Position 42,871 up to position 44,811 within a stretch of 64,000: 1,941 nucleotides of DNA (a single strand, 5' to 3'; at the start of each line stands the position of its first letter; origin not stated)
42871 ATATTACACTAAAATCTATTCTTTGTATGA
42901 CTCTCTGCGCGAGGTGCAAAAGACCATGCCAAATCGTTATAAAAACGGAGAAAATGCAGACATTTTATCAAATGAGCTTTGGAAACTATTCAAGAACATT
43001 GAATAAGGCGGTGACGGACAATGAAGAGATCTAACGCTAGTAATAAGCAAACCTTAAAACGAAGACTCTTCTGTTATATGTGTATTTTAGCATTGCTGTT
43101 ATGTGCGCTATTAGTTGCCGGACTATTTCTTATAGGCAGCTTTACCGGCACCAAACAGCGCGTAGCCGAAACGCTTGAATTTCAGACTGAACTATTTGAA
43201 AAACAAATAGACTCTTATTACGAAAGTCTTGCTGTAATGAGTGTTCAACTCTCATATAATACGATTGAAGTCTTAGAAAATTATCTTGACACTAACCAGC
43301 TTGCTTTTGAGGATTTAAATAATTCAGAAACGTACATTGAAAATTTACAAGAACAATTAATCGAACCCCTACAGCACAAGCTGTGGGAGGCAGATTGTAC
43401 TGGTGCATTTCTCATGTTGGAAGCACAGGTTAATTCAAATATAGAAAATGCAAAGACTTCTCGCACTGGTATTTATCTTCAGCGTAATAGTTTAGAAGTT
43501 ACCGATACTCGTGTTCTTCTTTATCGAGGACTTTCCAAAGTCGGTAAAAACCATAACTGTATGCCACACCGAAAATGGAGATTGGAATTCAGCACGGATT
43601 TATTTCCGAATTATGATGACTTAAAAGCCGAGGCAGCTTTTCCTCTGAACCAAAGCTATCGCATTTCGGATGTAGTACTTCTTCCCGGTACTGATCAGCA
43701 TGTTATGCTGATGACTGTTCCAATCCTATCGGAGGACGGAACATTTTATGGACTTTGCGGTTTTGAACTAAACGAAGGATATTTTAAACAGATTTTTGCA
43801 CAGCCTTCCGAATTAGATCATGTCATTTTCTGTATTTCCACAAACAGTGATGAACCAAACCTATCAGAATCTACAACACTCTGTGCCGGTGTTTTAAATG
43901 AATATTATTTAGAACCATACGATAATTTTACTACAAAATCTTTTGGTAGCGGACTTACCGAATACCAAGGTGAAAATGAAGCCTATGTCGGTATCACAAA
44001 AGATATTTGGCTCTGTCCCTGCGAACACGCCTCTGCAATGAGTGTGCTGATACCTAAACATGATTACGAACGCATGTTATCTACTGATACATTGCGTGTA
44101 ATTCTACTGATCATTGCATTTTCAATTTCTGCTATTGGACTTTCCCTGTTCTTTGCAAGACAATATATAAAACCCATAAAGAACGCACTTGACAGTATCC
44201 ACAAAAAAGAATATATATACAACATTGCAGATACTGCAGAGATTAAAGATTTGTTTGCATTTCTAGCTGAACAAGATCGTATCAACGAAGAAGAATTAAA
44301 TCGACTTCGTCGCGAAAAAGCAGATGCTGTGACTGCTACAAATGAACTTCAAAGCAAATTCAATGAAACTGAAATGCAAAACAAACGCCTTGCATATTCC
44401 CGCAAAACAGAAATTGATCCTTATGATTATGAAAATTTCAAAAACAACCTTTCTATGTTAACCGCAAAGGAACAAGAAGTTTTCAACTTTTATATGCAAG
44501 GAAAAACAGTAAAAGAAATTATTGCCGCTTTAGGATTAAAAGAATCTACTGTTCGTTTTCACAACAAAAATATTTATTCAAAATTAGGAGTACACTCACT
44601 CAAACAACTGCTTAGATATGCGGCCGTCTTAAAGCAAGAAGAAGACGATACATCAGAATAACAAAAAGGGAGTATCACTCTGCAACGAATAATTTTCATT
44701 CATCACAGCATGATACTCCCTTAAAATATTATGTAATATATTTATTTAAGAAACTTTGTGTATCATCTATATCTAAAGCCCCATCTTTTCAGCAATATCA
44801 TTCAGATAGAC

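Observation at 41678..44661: Transporter-less solute-binding lipoprotein paired with a membrane-spanning LuxR-HTH regulator: candidate one-component transmembrane sensing module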

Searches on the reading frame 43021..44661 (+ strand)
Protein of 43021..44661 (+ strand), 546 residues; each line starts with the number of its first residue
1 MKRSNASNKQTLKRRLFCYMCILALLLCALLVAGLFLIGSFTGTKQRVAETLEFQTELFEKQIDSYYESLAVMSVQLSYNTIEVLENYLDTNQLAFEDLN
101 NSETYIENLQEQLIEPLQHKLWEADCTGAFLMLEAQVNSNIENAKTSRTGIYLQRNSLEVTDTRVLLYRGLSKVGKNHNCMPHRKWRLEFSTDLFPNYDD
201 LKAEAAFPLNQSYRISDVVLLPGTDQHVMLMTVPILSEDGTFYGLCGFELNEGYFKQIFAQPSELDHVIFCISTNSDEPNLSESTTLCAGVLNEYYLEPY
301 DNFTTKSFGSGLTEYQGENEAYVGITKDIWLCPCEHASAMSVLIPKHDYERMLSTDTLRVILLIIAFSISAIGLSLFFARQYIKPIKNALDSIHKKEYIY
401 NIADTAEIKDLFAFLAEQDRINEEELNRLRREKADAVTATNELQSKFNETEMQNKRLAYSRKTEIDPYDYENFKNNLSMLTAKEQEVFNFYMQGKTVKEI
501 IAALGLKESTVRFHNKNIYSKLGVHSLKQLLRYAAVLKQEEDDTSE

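Call 3: search_protein_families(library=pfam, proteins=[window:43021-44661:+], max_evalue=1)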
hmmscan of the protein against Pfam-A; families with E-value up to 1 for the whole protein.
window:43021-44661:+ (546 aa): 12 families
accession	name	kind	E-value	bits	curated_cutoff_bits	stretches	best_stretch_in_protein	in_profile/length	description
PF00196.25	GerE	-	6.1e-16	58.2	23.5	1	479-534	2-57/57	Bacterial regulatory proteins, luxR family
PF08281.18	Sigma70_r4_2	-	0.00018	21.6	25.7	1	477-514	8-46/54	Sigma-70, region 4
PF14493.12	HTH_40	-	0.0031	18.2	27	1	485-514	3-32/89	Helix-turn-helix domain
PF13518.12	HTH_28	-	0.011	16.2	25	1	486-513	4-31/52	Helix-turn-helix domain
PF02743.24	dCache_1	-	0.028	14.4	45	1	205-265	103-165/240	Cache domain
PF04153.24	NOT2_3_5_C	-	0.032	14.8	27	1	472-517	33-80/126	NOT2/NOT3/NOT5 C-terminal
PF19610.4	DUF6115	-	0.04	14.7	27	1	410-507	27-123/134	Family of unknown function (DUF6115)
PF13384.12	HTH_23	-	0.047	14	24.6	1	487-512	10-35/50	Homeodomain-like domain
PF04545.22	Sigma70_r4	-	0.15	12.1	24.1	1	478-521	3-47/50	Sigma-70, region 4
PF06056.18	Terminase_5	-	0.18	12.2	20.3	1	490-512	9-31/58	Putative ATPase subunit of terminase (gpP-like)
PF09152.16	DUF1937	-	0.23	12.5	23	1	110-168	57-114/116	Domain of unknown function (DUF1937)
PF20492.3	ERM_helical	-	0.86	10.1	40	1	415-458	39-82/120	Ezrin/radixin/moesin, alpha-helical domain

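Call 4: search_protein_families(library=ncbifam, proteins=[window:43021-44661:+], max_evalue=1)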
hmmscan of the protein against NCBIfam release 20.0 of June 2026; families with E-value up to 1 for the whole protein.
window:43021-44661:+ (546 aa): 28 families (the best 25 are shown)
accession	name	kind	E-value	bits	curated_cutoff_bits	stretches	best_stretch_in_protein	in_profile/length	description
NF052445.1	RespRegMctR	equivalog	1.3e-08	34.5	300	1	474-534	139-199/205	two-component system response regulator MctR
NF007403.0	PRK09935.1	equivalog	9.2e-08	31.9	271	1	475-536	145-206/210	fimbria biosynthesis transcriptional regulator FimZ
NF011896.0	PRK15369.1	equivalog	1.8e-06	27.8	242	1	473-538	143-208/211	two component system response regulator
NF007561.1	PRK10188.1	equivalog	1.9e-06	27.4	350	1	452-536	152-236/240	quorum-sensing transcriptional regulator SdiA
TIGR03020.2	EpsA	equivalog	2.1e-06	27.6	170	1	474-526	185-237/247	XrtB/PEP-CTERM-associated transcriptional regulator EpsA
NF008548.0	PRK11475.1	equivalog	3e-06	26.9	176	1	468-538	123-193/207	DNA-binding transcriptional activator BglJ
TIGR02937.1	sigma70-ECF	superfamily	8.3e-06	25.5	42.9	1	425-522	64-161/165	sigma-70 family RNA polymerase sigma factor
NF047785.1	respo_reg_MadR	equivalog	9.7e-06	25.1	300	1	475-526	144-195/209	MadR family response regulator transcription factor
TIGR03541.1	reg_near_HchA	equivalog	1.1e-05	25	215.6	1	472-534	164-226/232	PA1136 family autoinducer-binding transcriptional regulator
NF007685.0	PRK10360.1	equivalog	2e-05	24.5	258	1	479-526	137-184/196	response regulator transcription factor UhpA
NF007935.0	PRK10651.1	equivalog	6.5e-05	22.2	250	1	474-526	150-202/216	two-component system response regulator NarL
NF007505.1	PRK10100.1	equivalog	0.0001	22.1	250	1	456-534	123-199/204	biofilm master transcriptional regulator CsgD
NF007708.0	PRK10403.1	equivalog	0.00012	21.6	343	1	473-526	147-200/215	nitrate/nitrite response regulator protein NarP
NF010274.0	PRK13719.1-3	subfamily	0.0002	20.9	349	1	446-527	118-196/228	conjugal transfer transcriptional regulator TraJ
NF006900.1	PRK09390.1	equivalog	0.00027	20.5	255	1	458-535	121-198/203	response regulator FixJ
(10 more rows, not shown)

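Call 8: find_homologous_proteins(query=window:43021-44661:+, max_evalue=0.001)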
Query window:43021-44661:+ (546 aa): 747 proteins with E <= 0.001 among 8000 candidates; the best 120 are listed.
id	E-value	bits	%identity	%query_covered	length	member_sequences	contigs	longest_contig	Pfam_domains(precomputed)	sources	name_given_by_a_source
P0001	0.0e+0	1223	100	100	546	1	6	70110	PF00196.26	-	-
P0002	0.0e+0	1094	89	100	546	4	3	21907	PF00196.26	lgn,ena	-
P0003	1.0e-290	983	80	99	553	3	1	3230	PF00196.26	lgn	-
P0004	5.2e-283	957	78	99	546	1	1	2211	PF00196.26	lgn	-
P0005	5.5e-282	954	78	99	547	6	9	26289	PF00196.26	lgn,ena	-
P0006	3.8e-276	935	76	98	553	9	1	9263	PF00196.26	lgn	-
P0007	2.8e-275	932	77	99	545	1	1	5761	PF00196.26,PF08281.19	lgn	-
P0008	2.9e-275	932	76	99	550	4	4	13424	PF00196.26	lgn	-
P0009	1.6e-274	929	77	99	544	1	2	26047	PF00196.26,PF08281.19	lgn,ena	-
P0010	2.0e-274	929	77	99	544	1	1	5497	PF00196.26,PF08281.19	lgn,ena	-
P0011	2.5e-274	929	75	99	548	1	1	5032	PF00196.26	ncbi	-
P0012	9.0e-274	927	76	98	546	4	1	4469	PF00196.26,PF08281.19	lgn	-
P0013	3.6e-273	925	76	98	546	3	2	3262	PF00196.26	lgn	-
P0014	2.0e-272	922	75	98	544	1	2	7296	PF00196.26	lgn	-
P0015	4.6e-272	921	74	99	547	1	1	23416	PF00196.26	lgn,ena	-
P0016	2.6e-270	915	75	98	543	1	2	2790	PF00196.26,PF08281.19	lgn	-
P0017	3.5e-270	915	74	98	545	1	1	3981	PF00196.26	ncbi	-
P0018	3.8e-270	915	74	99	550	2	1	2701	PF00196.26,PF08281.19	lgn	-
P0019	9.4e-270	914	75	99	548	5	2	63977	PF00196.26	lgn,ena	-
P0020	4.4e-269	911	75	98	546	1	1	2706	PF00196.26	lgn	-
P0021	4.5e-269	911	75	98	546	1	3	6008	PF00196.26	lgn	-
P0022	1.2e-268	910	74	98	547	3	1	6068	PF00196.26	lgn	-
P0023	8.8e-268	907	75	98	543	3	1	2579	PF00196.26,PF08281.19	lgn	-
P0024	4.3e-267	905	73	100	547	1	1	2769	PF00196.26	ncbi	-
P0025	1.3e-266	903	73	99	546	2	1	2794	PF00196.26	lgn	-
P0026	8.5e-266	901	73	98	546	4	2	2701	PF00196.26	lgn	-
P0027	2.2e-265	899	74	99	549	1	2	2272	PF00196.26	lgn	-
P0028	8.7e-265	897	74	98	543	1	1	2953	PF00196.26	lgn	-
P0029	1.3e-264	897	74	98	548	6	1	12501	PF00196.26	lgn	-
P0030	3.0e-264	895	72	98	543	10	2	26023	PF00196.26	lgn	-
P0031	1.1e-263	894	73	99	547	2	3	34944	PF00196.26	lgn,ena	-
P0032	1.1e-263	894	72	98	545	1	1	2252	PF00196.26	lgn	-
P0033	5.6e-263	891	72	98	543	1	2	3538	PF00196.26,PF08281.19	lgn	-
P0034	7.4e-263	891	72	98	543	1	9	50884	PF00196.26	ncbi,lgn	-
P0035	4.0e-261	885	72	98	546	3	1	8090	PF00196.26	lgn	-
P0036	6.0e-261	885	73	97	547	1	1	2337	PF00196.26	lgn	-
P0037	1.1e-260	884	72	99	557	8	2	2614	PF00196.26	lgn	-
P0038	1.4e-260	883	72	99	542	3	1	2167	PF00196.26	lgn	-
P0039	1.6e-260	883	72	98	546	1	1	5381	PF00196.26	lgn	-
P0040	6.1e-260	881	71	99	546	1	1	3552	PF00196.26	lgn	-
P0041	1.1e-259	880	72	98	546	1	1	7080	PF00196.26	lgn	-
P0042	4.0e-259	879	71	98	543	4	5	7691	PF00196.26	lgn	-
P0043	5.6e-258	875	72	99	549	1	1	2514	PF00196.26,PF08281.19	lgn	-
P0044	9.5e-258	874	71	98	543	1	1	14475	PF00196.26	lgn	-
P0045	9.8e-258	874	72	99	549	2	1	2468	PF00196.26,PF08281.19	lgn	-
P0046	1.3e-257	874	70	98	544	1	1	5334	PF00196.26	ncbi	-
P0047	1.3e-257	874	70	99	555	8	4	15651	PF00196.26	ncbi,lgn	-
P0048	7.7e-257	871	69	99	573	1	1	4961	PF00196.26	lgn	-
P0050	4.3e-253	859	70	99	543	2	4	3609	PF00196.26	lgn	-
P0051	5.4e-251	852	68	99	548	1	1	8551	PF00196.26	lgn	-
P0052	9.3e-251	851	70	99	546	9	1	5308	PF00196.26,PF08281.19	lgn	-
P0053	1.3e-250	850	69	100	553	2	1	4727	PF00196.26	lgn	-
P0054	5.0e-242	822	68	98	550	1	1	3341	PF00196.26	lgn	-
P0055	7.1e-240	815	67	96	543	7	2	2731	PF00196.26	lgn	-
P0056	3.1e-238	810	66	99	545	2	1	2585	PF00196.26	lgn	-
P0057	3.0e-236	803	65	98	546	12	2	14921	PF00196.26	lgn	-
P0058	7.2e-235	799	65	99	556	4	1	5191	PF00196.26,PF08281.19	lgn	-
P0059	1.9e-233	794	64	99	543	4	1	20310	PF00196.26,PF08281.19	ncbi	-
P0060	3.8e-233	793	66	98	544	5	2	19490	PF00196.26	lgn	-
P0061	2.9e-231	787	65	98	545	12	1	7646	PF00196.26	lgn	-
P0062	2.0e-230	784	66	98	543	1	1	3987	PF00196.26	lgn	-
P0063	5.2e-230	783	66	96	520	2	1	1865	PF00196.26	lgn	-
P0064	1.6e-229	781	64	98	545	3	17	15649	PF00196.26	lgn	-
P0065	2.1e-229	781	65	99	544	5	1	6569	PF00196.26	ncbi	-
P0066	2.9e-229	780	67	95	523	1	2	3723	PF00196.26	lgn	-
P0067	1.0e-227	775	64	100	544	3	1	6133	PF00196.26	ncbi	-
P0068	1.6e-227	774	65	100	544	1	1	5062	PF00196.26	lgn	-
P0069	2.3e-226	770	63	99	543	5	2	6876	PF00196.26,PF08281.19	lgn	-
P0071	6.3e-222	756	63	98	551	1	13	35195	PF00196.26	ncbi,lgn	-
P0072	1.2e-217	742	61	98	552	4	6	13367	PF00196.26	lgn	-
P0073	2.1e-217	741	61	99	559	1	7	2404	PF00196.26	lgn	-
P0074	8.2e-217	739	62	98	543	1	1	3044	PF00196.26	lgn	-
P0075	4.0e-216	737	62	99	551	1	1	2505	PF00196.26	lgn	-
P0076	5.1e-216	736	61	98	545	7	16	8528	PF00196.26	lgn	-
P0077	1.1e-212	725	60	98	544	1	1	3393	PF00196.26,PF08281.19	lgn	-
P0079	1.2e-210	719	60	98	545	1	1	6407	PF00196.26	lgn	-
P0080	3.9e-204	697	58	99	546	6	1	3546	PF00196.26,PF08281.19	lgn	-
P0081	4.9e-203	694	57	99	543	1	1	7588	PF00196.26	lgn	-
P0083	3.0e-201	688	58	98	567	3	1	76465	PF00196.26,PF08281.19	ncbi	-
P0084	7.1e-200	683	57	99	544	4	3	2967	PF00196.26,PF08281.19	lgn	-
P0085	1.2e-199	682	55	98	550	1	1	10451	PF00196.26,PF08281.19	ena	-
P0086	1.5e-199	682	58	99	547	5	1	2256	PF00196.26,PF08281.19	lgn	-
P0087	6.7e-199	680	57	99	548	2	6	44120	PF00196.26,PF08281.19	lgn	-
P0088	3.6e-198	677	56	99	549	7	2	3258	PF00196.26,PF08281.19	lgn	-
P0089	8.8e-198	676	57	99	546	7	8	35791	PF00196.26,PF08281.19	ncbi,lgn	-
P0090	6.9e-197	673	57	98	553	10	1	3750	PF00196.26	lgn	-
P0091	1.4e-196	672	55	99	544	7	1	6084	PF00196.26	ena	-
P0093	1.7e-195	669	54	98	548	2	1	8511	PF00196.26,PF08281.19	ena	-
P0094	2.5e-195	668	54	98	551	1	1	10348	PF00196.26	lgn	-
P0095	3.4e-195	668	54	99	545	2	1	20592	PF00196.26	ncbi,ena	-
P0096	4.1e-195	667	54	98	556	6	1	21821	PF00196.26,PF08281.19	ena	-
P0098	2.5e-193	661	59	92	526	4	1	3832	PF00196.26,PF08281.19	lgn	-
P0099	1.9e-189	649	54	98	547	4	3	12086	PF00196.26,PF08281.19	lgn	-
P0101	1.4e-188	646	53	97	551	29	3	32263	PF00196.26,PF08281.19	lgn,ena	-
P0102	2.8e-188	645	53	99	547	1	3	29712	PF00196.26,PF08281.19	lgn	-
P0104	5.4e-187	641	75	68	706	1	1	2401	PF13416.12,PF00196.26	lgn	-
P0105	8.1e-185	633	52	97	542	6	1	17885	PF00196.26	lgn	-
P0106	2.8e-184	632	53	98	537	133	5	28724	PF00196.26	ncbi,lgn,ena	-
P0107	1.0e-183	630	52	99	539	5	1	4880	PF00196.26,PF08281.19,PF14991.12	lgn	-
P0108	1.1e-183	630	54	98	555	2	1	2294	PF00196.26,PF08281.19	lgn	-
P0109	5.9e-183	627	53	97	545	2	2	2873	PF00196.26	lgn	-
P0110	1.1e-182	626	53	99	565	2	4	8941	PF00196.26,PF08281.19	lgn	-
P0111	2.1e-182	625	53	99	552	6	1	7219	PF00196.26,PF08281.19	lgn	-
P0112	2.6e-182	625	51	98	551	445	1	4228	PF00196.26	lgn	-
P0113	2.7e-182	625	51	98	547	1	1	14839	PF00196.26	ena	-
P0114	4.6e-182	624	51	98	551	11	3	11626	PF00196.26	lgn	-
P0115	2.6e-181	622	51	98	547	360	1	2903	PF00196.26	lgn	-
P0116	3.1e-181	622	51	98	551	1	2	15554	PF00196.26,PF08281.19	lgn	-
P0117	1.1e-180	620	52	99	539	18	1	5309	PF00196.26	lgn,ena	-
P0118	1.9e-180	619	51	98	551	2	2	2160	PF00196.26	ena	-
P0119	2.9e-180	618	51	98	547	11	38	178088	PF00196.26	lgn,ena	-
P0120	3.0e-180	618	51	99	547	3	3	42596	PF00196.26,PF08281.19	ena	-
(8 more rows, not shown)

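Call 10: find_related_loci(query=A1, collection=genome_contigs, flank=8000)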
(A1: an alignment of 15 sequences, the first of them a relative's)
Query A1 (546 aa) in genome_contigs; peptide patterns used: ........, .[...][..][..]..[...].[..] (x = any residue, [..] = any of these).
599 stretches matched a pattern (row limit reached: there are more); 551 encode a relative of the query (tblastn E <= 1e-3); the best 80 are kept; 80 distinct loci.
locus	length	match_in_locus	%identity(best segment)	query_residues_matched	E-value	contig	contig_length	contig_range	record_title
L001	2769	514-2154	73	1-546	0e+0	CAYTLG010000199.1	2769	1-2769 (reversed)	MAG TPA_asm: uncultured Ruminococcus sp. isolate SRP350583_co2_567 genome assembly, contig: NODE_53159_length_2769_cov_7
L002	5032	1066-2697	75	1-543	0e+0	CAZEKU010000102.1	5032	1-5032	MAG TPA_asm: uncultured Oscillospiraceae bacterium isolate SRP313737_co1_352 genome assembly, contig: NODE_22633_length_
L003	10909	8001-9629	70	1-542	0e+0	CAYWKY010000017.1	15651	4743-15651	MAG TPA_asm: uncultured Faecalibacterium sp. isolate SRP350583_co2_115 genome assembly, contig: NODE_5499_length_15651_c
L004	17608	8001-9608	72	6-541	0e+0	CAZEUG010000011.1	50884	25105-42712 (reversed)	MAG TPA_asm: uncultured Oscillospiraceae bacterium isolate SRP350583_co3_72 genome assembly, contig: NODE_561_length_508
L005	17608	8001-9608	72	6-541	0e+0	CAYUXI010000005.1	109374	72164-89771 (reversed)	MAG TPA_asm: uncultured Oscillospiraceae bacterium isolate binchicken_co370_216 genome assembly, contig: NODE_246_length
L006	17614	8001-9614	72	5-542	0e+0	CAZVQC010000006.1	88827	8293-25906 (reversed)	MAG TPA_asm: uncultured Ruminococcus sp. isolate SRP350583_co1_28 genome assembly, contig: NODE_324_length_88827_cov_22.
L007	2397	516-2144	66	1-543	0e+0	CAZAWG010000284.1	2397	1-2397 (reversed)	MAG TPA_asm: uncultured Oscillospiraceae bacterium isolate SRP350583_co2_529 genome assembly, contig: NODE_63553_length_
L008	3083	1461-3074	68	6-544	0e+0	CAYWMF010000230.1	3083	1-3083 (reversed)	MAG TPA_asm: uncultured Oscillospiraceae bacterium isolate SRP350583_co2_299 genome assembly, contig: NODE_46496_length_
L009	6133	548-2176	64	1-544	0e+0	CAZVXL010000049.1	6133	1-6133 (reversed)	MAG TPA_asm: uncultured Lachnospiraceae bacterium isolate SRP313737_co1_119 genome assembly, contig: NODE_17989_length_6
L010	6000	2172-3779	63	4-540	0e+0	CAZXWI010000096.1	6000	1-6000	MAG TPA_asm: uncultured Lachnospiraceae bacterium isolate SRP350583_co1_472 genome assembly, contig: NODE_20561_length_6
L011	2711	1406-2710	77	5-439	0e+0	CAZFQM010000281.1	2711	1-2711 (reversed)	MAG TPA_asm: uncultured Oscillospiraceae bacterium isolate SRP313737_co1_4 genome assembly, contig: NODE_45270_length_27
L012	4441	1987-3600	63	4-542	0e+0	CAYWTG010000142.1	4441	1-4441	MAG TPA_asm: uncultured Ruminococcus sp. isolate SRP350583_co1_357 genome assembly, contig: NODE_29183_length_4441_cov_8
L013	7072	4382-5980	57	8-541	0e+0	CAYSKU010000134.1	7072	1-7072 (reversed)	MAG TPA_asm: uncultured Ruminococcus sp. isolate SRP313737_co1_328 genome assembly, contig: NODE_15290_length_7072_cov_7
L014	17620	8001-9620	55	2-542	0e+0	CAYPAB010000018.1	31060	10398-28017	MAG TPA_asm: uncultured Eubacteriales bacterium isolate SRP350583_co2_379 genome assembly, contig: NODE_1929_length_3106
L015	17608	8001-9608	58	5-541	0e+0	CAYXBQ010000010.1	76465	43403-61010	MAG TPA_asm: uncultured Ruminococcus sp. isolate SRP313737_co1_18 genome assembly, contig: NODE_555_length_76465_cov_20.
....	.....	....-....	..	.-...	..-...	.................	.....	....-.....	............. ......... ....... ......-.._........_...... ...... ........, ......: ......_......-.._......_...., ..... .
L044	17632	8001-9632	44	8-545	1e-158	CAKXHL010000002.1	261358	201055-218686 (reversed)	MAG: uncultured bacterium isolate MTG243_bin.11.fa genome assembly, contig: NODE_2_length_261358_cov_9.822727, whole gen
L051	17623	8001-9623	43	8-542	2e-150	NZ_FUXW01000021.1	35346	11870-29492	Butyricicoccus pullicaecorum DSM 23266, whole genome shotgun sequence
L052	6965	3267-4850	46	4-540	7e-150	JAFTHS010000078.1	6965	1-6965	MAG: Paludibacteraceae bacterium isolate RGIG3829 Roe_deer_Cecum-1__c78138, whole genome shotgun sequence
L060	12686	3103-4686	40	10-543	9e-134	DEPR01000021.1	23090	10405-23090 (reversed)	MAG TPA_asm: Ruminococcus sp. UBA3387 UBA3387_contig_4460, whole genome shotgun sequence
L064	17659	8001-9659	39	11-543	4e-131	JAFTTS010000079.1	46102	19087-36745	MAG: Clostridia bacterium isolate RGIG4141 Roe_deer_Colon-1__c450534, whole genome shotgun sequence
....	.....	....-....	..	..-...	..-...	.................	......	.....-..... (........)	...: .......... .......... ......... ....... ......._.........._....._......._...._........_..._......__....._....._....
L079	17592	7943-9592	39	11-541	4e-123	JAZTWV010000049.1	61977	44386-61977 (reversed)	MAG: Candidatus Flemingiibacterium sp. isolate T1900045332_YK20190021.MAGScoT_cleanbin_000022 SGB_6539_k141_2919116, who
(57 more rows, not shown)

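Call 16: search_solved_structures(query=A1, max_evalue=1, show_alignments=0)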
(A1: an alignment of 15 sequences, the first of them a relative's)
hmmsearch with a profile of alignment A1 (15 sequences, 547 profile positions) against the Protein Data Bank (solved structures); distinct sequences matched with E-value up to 1: 66 (the best 60 are shown).
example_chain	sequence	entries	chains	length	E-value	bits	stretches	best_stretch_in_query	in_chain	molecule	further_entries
1fse_A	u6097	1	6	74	1.9e-09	39.3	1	480-531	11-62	GERE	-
7r3g_B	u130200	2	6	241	7e-09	37.5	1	481-538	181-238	Regulatory protein RhlR | PROSS optimized variant of RhlR with 75 mutations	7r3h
1yio_A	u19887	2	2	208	1.9e-08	36.1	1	474-533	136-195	response regulatory protein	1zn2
4lfu_A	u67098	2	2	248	2.4e-07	32.4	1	481-536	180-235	Regulatory protein SdiA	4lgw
4y13_A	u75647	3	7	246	2.6e-07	32.3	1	481-536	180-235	Transcriptional regulator of ftsQAZ gene cluster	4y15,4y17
4wt0_B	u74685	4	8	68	5e-07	31.3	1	480-535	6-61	Response regulator receiver domain protein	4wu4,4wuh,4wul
4wsz_A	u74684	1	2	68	6.1e-07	31.1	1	480-535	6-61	Response regulator receiver domain protein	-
7r3i_A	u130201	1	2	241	8.2e-07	30.6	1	480-536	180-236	PROSS optimized variant of RhlR with 61 mutations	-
7r3j_C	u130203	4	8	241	9.4e-07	30.5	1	480-536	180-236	Regulatory protein RhlR | RhlR protein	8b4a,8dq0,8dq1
7ve4_A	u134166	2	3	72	9.9e-07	30.4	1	479-535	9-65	DNA-binding response regulator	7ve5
6jqs_A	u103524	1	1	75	1.5e-06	29.8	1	480-531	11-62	DNA-binding response regulator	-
2rnj_A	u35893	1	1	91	2.1e-06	29.3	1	479-535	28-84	Response regulator protein vraR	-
7x1k_A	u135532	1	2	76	3.1e-06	28.7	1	475-533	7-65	Chemotaxis protein CheY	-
4ldz_A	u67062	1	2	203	3.2e-06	28.7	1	454-528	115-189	Transcriptional regulatory protein DesR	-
1x3u_A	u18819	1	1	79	3.4e-06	28.6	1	469-535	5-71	Transcriptional regulatory protein fixJ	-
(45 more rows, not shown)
